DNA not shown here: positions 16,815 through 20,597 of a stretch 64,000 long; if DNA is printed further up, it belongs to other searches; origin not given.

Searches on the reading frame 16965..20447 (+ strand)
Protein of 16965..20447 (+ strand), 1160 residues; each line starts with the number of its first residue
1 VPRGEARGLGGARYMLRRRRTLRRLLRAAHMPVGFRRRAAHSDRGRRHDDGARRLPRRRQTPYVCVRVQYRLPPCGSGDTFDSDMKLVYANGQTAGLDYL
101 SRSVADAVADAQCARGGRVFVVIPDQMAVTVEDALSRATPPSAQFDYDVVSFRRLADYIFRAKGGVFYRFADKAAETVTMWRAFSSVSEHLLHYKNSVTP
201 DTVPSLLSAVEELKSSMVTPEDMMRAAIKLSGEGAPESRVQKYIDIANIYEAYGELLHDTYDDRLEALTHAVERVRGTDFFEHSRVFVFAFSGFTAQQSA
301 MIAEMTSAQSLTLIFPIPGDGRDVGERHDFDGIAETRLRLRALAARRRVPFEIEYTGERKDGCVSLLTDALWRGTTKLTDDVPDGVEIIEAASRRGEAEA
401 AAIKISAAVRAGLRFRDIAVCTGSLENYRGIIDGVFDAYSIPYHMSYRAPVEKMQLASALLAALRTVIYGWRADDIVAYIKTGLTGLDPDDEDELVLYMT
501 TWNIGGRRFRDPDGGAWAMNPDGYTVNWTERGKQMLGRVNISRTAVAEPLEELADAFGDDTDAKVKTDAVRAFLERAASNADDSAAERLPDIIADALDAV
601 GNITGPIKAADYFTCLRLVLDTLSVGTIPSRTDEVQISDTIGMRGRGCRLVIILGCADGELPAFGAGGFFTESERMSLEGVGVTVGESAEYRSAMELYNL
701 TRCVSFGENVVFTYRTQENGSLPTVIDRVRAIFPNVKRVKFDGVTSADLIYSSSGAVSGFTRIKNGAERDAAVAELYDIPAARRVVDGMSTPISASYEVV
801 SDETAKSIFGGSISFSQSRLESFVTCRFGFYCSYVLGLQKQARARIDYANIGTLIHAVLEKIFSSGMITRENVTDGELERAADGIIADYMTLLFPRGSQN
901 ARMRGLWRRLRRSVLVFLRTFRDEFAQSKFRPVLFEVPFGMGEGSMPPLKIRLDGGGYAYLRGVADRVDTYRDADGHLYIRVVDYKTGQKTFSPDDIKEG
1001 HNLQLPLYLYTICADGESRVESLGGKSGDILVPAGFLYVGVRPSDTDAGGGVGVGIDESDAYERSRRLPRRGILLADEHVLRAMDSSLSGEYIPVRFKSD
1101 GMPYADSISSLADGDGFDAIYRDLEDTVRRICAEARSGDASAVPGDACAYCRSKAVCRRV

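Call 38: search_protein_families(library=pfam, proteins=[window:16965-20447:+], max_evalue=0.001)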
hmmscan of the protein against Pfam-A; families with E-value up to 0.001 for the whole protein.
window:16965-20447:+ (1160 aa): 2 families
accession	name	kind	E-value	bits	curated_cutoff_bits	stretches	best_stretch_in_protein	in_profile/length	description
PF12705.13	PDDEXK_1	-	2.3e-39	136.2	22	1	814-1158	1-247/247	PD-(D/E)XK nuclease superfamily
PF21445.3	ADDB_N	-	3.1e-31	109.1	26.6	1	115-355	27-273/290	ADDB, N-terminal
